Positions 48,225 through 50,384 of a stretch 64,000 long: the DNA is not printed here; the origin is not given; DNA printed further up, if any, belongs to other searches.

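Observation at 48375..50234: Single-ORF fusion of an NMNAT/NadM-like nucleotidyltransferase to an archaeal-type iPGM domain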

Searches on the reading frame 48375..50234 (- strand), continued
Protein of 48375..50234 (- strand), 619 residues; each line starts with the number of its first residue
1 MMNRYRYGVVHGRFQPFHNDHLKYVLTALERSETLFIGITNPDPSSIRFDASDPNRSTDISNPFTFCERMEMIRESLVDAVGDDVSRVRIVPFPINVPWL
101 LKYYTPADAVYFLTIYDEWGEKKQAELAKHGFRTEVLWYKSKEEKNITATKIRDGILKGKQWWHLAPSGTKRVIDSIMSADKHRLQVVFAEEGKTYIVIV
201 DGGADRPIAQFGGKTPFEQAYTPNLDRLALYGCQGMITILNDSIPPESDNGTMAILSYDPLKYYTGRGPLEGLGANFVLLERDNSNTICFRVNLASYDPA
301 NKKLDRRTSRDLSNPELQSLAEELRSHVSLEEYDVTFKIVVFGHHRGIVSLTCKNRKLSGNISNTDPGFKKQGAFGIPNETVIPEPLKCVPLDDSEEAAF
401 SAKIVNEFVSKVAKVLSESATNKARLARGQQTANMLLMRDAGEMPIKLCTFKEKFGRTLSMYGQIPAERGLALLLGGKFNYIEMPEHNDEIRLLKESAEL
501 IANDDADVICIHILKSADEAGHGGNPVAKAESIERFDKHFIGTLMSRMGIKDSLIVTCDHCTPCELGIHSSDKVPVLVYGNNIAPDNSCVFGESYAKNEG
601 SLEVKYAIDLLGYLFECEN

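Call 92: fold_search(model_id=the predicted structure, library=pdb)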
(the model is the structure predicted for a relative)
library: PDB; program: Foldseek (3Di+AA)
matches with E <= 10: 1155; with E <= 0.001: 176
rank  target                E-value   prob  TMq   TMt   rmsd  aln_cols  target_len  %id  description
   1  2zkt_B                4.7e-32  1.00  0.54  0.85   4.0       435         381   26  Structure of PH0037 protein from Pyrococcus horikoshii (released 2009-04-21)
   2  3idd_A                5.7e-30  1.00  0.43  0.67   6.7       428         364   24  Cofactor-Independent Phosphoglycerate Mutase from Thermoplasma acidophilum DSM 1728 (released 2009-10-06)
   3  3idd_B                2.5e-29  1.00  0.43  0.67   6.6       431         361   24  Cofactor-Independent Phosphoglycerate Mutase from Thermoplasma acidophilum DSM 1728 (released 2009-10-06)
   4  3kd8_A                2.8e-29  1.00  0.44  0.69   6.3       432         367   24  Cofactor-Independent Phosphoglycerate mutase from Thermoplasma Acidophilum DSM 1728 (released 2009-12-01)
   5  3kd8_B                8.4e-29  1.00  0.43  0.67   6.6       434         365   24  Cofactor-Independent Phosphoglycerate mutase from Thermoplasma Acidophilum DSM 1728 (released 2009-12-01)
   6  2zkt_A                2.2e-26  1.00  0.46  0.83   3.9       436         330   24  Structure of PH0037 protein from Pyrococcus horikoshii (released 2009-04-21)
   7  1hyb                  6.5e-09  1.00  0.22  0.77   3.6       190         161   23  CRYSTAL STRUCTURE OF AN ACTIVE SITE MUTANT OF METHANOBACTERIUM THERMOAUTOTROPHICUM NICOTINAMIDE MONONUCLEOTIDE ADENYLYLT (released 2001-03-14)
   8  1m8f                  7.7e-09  1.00  0.23  0.77   3.5       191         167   25  Crystal Structure Of Methanobacterium Thermoautotrophicum Nicotinamide Mononucleotide Adenylyltransferase Mutant R11A co (released 2003-07-15)
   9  4yp7_B                1.2e-08  1.00  0.23  0.78   3.5       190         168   25  Crystal structure of Methanobacterium thermoautotrophicum NMNAT in complex with NADP (released 2015-10-14)
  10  4yp5_B                2.0e-08  1.00  0.24  0.79   3.5       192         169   24  Crystal structure of Methanobacterium thermoautotrophicum NMNAT in complex with NADP (released 2015-10-14)
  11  1m8g                  2.6e-08  1.00  0.23  0.78   3.6       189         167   25  Crystal Structure Of Methanobacterium Thermoautotrophicum Nicotinamide Mononucleotide Adenylyltransferase Mutant R11K co (released 2003-07-15)
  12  4yp5_A                2.6e-08  1.00  0.23  0.78   3.5       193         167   24  Crystal structure of Methanobacterium thermoautotrophicum NMNAT in complex with NADP (released 2015-10-14)
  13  1ej2                  2.8e-08  1.00  0.23  0.78   3.6       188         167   26  Crystal structure of methanobacterium thermoautotrophicum nicotinamide mononucleotide adenylyltransferase with bound NAD (released 2001-03-14)
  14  4yp6_A                3.0e-08  1.00  0.23  0.77   3.6       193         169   24  Crystal structure of Methanobacterium thermoautotrophicum NMNAT in complex with NADP (released 2015-10-14)
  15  1m8j                  3.1e-08  1.00  0.23  0.78   3.5       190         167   25  Crystal Structure Of Methanobacterium Thermoautotrophicum Nicotinamide Mononucleotide Adenylyltransferase Mutant R136A c (released 2003-07-15)
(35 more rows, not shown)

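Call 95: list_cluster_members(proteins=[P0001, P0003, P0004, P0095])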
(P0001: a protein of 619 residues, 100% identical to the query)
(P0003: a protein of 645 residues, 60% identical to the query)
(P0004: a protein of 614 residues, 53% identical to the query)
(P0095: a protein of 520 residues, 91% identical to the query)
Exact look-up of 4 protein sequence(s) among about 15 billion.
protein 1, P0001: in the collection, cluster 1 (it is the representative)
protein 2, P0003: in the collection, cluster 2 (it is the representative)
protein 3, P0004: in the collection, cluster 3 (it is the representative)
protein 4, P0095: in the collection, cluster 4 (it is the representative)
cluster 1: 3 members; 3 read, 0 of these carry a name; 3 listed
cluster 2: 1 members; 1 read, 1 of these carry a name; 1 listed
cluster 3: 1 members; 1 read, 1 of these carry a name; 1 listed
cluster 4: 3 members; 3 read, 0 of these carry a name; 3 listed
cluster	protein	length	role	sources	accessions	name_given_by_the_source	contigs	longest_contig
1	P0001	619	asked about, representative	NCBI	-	-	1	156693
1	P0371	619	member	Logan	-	-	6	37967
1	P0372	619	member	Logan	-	-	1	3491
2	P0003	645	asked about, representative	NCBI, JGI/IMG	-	2,3-bisphosphoglycerate-independent phosphoglycerate mutase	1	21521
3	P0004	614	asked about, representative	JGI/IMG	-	2,3-bisphosphoglycerate-independent phosphoglycerate mutase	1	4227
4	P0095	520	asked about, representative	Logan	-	-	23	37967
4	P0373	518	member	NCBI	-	-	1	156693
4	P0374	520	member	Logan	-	-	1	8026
